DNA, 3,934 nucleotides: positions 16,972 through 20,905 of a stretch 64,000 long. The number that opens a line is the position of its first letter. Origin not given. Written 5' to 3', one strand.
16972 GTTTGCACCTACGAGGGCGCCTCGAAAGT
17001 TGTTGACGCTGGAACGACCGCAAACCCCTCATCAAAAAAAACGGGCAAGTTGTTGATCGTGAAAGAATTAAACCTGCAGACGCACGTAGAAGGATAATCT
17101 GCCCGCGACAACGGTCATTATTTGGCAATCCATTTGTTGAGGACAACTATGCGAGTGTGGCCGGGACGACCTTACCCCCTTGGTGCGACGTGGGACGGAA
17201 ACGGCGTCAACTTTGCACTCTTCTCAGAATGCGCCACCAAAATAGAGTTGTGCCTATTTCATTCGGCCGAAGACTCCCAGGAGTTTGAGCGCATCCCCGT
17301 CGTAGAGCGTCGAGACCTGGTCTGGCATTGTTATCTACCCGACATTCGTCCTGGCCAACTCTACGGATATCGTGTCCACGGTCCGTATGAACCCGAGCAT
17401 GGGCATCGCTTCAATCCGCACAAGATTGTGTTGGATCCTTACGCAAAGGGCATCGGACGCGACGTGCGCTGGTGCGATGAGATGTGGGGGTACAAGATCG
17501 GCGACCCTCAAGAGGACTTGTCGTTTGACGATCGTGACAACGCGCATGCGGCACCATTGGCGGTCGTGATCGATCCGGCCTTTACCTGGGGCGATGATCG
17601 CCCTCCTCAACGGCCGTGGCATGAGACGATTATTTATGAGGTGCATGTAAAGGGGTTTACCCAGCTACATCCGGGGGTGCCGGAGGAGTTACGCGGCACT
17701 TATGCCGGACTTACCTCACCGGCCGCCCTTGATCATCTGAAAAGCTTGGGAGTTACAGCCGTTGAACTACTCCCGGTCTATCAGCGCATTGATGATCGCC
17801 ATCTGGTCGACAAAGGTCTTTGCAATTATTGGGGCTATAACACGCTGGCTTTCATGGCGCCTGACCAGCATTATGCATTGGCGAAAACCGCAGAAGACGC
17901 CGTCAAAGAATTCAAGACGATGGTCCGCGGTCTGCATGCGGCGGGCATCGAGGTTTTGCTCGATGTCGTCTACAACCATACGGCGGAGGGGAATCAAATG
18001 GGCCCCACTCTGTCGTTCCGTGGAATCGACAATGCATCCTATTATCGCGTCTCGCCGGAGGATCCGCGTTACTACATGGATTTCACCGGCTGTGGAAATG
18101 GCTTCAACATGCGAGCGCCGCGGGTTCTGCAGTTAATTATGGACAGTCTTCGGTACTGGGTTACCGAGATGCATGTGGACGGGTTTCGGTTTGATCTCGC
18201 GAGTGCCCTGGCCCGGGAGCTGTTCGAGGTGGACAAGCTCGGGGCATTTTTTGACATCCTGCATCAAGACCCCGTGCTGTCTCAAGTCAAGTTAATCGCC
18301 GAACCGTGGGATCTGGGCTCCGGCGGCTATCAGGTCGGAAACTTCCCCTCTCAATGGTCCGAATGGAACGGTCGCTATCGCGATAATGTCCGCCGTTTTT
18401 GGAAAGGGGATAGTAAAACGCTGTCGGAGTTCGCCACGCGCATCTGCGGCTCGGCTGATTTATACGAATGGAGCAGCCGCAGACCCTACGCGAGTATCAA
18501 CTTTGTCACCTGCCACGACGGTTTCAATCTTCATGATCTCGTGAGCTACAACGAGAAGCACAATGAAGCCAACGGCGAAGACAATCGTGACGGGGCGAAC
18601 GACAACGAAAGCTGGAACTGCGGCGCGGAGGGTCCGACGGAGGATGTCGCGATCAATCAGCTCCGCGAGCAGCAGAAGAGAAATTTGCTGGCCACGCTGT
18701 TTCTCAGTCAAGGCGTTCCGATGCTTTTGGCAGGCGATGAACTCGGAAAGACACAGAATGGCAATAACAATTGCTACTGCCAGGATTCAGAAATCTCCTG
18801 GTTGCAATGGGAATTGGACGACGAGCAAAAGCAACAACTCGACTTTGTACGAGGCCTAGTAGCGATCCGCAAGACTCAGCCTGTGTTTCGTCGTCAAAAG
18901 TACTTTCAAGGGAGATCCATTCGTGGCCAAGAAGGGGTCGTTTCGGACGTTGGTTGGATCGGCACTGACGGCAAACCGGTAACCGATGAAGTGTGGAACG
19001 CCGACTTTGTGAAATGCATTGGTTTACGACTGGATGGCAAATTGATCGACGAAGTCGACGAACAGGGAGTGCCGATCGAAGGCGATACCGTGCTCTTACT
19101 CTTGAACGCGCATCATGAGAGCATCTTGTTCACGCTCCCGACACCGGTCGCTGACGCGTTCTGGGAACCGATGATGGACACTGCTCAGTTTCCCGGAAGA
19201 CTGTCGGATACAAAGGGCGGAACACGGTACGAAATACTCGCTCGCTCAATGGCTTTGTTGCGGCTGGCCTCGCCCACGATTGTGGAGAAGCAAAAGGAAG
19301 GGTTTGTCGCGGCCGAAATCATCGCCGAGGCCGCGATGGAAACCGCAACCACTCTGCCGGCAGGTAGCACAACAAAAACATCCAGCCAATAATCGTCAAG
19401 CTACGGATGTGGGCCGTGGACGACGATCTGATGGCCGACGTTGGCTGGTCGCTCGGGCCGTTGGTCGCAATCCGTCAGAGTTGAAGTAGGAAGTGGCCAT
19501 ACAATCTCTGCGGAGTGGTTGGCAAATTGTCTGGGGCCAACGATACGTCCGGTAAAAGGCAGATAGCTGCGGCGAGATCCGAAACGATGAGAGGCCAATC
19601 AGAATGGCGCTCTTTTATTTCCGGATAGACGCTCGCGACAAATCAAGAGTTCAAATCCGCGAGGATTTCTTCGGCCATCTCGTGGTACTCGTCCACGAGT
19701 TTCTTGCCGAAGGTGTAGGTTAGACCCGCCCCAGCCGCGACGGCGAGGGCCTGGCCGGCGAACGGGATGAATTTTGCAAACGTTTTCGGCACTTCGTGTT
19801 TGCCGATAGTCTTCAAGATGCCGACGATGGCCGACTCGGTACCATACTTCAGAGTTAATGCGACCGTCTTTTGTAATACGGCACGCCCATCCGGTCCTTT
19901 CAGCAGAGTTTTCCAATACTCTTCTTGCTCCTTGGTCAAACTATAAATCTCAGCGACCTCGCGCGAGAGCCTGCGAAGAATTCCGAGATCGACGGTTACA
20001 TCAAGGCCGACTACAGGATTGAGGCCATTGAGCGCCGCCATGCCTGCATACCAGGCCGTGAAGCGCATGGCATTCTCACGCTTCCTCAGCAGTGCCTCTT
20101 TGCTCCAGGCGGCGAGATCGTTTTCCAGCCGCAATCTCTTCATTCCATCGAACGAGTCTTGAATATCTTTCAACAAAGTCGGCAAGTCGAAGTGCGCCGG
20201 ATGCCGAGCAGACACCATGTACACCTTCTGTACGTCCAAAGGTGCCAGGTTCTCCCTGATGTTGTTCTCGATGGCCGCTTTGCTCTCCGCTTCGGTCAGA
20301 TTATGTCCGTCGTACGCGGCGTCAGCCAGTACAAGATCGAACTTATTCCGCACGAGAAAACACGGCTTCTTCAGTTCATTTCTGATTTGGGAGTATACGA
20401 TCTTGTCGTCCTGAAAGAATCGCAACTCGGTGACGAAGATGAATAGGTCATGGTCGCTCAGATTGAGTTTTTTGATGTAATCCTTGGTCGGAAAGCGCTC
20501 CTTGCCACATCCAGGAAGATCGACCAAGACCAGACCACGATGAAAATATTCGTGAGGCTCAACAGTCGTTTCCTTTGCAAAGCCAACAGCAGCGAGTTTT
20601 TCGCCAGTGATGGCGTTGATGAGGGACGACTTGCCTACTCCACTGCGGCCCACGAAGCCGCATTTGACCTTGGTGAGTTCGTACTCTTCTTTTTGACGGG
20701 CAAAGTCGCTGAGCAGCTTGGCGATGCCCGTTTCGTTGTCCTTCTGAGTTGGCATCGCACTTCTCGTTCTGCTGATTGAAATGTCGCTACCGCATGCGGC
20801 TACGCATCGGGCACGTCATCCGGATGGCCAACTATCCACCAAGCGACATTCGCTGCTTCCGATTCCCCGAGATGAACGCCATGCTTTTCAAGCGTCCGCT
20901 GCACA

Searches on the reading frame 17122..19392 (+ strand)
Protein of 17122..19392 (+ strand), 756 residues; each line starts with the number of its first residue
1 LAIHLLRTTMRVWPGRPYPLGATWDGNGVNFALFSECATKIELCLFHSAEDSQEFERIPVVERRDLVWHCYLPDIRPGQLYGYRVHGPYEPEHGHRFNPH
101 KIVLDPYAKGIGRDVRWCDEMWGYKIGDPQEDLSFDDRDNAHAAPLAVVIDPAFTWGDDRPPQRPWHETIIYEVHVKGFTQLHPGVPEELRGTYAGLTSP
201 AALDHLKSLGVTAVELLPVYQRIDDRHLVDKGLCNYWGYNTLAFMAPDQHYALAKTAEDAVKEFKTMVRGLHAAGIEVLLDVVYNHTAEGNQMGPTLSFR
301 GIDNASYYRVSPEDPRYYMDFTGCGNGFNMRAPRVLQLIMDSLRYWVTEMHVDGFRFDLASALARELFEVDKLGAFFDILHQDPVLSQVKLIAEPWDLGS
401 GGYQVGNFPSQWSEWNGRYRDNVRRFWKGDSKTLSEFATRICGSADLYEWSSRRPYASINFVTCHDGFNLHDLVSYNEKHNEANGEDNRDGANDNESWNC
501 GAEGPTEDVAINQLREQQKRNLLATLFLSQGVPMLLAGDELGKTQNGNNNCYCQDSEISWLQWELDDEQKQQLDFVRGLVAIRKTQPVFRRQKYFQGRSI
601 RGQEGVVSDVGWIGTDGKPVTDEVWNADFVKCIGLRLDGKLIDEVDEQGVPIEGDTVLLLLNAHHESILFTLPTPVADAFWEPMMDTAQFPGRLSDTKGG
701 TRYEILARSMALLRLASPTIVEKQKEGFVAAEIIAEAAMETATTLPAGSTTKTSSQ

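Call 73: search_protein_families(library=pfam, proteins=[window:17122-19392:+], max_evalue=0.00001)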
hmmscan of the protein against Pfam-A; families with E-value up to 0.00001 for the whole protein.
window:17122-19392:+ (756 aa): 2 families
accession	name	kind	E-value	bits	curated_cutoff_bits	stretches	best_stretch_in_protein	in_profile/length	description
PF02922.24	CBM_48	-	3e-19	69.5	22.4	1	19-108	1-83/83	Carbohydrate-binding module 48 (Isoamylase N-terminal domain)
PF00128.31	Alpha-amylase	-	2.1e-17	63.9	22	1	192-546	16-359/446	Alpha amylase, catalytic domain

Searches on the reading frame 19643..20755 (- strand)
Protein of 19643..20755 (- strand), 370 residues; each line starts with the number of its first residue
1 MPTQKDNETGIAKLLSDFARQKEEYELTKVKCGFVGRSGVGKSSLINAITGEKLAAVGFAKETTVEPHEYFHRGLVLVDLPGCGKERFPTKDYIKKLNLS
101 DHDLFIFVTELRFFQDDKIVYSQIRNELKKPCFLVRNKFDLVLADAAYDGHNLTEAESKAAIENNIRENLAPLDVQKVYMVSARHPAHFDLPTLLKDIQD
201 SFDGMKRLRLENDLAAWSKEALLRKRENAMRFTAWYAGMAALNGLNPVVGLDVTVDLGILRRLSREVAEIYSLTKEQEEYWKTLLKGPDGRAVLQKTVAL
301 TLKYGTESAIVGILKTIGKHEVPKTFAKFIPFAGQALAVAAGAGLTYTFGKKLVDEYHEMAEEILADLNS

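Call 73: search_protein_families(library=pfam, proteins=[window:19643-20755:-], max_evalue=0.00001)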
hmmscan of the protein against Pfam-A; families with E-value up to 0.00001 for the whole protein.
window:19643-20755:- (370 aa): 4 families
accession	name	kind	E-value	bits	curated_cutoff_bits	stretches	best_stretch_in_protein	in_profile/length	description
PF05049.19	IIGP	-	2.6e-25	89.8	24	1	12-242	18-256/375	Interferon-inducible GTPase (IIGP)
PF01926.29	MMR_HSR1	-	1.2e-14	54.8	21.9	1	32-138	2-113/113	50S ribosome-binding GTPase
PF00350.29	Dynamin_N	-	4.2e-06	27.3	27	0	34-60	3-29/168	Dynamin family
PF03193.22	RsgA_GTPase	-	7e-06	26.4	30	0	27-62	104-139/174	RsgA GTPase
